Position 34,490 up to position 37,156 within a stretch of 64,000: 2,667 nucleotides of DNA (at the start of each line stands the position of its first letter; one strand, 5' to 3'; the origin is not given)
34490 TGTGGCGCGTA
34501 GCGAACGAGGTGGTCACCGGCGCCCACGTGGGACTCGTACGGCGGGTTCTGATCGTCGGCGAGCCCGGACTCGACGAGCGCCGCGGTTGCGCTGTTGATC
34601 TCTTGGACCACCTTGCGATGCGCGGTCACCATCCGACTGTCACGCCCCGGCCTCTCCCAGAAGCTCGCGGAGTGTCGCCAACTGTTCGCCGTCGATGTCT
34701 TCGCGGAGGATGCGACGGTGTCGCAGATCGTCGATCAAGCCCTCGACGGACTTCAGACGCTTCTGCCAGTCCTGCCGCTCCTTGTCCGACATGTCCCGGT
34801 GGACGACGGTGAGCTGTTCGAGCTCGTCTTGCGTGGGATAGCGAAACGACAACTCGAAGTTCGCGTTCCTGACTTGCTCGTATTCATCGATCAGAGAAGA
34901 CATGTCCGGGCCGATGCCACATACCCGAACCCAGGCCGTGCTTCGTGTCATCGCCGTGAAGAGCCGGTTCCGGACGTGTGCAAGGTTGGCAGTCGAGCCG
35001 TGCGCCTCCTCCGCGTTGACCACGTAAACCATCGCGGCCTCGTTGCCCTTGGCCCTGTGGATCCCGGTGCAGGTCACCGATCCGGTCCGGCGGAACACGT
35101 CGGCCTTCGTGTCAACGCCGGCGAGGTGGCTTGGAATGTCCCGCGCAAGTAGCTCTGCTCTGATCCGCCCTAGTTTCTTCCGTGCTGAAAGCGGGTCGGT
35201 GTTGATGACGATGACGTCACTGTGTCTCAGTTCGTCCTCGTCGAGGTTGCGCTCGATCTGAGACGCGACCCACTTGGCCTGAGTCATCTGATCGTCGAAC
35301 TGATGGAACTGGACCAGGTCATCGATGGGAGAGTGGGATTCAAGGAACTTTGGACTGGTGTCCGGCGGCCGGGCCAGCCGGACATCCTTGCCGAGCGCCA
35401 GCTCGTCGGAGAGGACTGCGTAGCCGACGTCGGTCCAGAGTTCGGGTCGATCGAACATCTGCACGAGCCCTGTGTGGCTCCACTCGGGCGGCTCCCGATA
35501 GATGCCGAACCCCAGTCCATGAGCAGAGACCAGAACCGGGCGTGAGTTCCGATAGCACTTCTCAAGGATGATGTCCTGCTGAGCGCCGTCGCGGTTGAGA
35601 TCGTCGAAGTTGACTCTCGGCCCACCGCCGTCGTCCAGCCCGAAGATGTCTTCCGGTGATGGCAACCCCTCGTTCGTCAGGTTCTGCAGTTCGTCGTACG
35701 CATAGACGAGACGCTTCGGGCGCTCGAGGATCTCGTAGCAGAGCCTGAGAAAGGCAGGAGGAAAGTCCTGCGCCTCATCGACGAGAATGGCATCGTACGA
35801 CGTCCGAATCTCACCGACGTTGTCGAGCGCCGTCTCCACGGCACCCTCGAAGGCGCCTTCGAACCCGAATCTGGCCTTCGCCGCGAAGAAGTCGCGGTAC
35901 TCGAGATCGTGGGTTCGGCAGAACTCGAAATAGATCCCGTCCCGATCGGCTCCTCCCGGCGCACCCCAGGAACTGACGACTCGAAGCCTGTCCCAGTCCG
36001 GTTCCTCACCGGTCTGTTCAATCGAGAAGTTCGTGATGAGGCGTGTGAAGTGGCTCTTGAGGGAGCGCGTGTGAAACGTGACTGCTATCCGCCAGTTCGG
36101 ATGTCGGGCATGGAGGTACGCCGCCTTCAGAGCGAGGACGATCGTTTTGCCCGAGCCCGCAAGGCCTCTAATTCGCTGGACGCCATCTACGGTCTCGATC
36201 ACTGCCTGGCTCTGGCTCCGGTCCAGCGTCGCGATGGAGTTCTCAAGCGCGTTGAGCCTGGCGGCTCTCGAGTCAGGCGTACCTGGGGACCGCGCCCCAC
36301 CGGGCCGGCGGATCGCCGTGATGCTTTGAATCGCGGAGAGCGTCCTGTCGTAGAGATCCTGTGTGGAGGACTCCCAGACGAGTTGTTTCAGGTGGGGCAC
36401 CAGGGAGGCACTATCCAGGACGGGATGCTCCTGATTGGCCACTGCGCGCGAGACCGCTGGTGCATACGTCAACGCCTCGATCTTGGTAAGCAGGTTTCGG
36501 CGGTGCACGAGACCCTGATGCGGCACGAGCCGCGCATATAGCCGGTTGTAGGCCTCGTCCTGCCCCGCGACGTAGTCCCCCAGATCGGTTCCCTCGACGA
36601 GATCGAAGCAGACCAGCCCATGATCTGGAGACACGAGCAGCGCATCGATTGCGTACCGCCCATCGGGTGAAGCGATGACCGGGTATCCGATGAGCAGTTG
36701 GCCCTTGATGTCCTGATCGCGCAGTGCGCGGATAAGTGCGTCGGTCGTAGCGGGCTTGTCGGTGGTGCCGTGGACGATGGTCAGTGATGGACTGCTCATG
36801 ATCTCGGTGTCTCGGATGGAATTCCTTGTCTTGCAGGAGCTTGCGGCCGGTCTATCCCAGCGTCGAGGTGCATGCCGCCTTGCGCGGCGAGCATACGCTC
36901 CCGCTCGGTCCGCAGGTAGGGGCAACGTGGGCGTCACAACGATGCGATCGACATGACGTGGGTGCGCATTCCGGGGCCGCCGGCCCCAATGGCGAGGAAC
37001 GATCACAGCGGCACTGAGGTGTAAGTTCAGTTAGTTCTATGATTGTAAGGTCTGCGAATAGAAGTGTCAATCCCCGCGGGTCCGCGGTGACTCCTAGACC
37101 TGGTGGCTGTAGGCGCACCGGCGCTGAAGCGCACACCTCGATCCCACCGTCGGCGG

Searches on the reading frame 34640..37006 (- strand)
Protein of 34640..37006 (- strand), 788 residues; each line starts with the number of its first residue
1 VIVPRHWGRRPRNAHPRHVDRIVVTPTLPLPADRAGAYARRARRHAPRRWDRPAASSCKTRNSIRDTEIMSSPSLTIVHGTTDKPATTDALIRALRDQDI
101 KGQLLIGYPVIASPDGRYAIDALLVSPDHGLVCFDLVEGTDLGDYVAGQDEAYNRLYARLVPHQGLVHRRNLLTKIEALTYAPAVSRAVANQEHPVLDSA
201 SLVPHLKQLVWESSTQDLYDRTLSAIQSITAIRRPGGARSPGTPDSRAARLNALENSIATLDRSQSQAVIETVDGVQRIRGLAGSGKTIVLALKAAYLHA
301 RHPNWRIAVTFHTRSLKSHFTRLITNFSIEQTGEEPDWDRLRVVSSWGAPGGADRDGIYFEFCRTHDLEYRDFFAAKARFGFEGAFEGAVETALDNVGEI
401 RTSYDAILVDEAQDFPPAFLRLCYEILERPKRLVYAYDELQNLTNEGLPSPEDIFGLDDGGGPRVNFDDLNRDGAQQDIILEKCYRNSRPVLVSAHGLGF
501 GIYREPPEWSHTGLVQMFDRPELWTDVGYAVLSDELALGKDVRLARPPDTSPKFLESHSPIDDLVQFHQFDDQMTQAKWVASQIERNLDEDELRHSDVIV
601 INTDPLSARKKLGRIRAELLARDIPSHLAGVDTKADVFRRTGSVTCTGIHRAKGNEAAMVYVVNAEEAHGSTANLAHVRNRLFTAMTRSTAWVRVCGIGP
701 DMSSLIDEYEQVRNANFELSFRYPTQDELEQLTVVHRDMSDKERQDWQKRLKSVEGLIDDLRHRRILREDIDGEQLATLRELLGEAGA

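Call 10: search_protein_families(library=pfam, proteins=[window:34640-37006:-], max_evalue=0.001)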
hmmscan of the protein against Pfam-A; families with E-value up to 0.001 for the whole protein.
window:34640-37006:- (788 aa): 2 families
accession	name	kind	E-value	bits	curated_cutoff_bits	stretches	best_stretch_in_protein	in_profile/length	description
PF13538.12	UvrD_C_2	-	4.8e-10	39.6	27.4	1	645-695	3-51/52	UvrD-like helicase C-terminal domain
PF00580.27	UvrD-helicase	-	7.4e-06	26.3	23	0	263-314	3-56/271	UvrD/REP helicase N-terminal domain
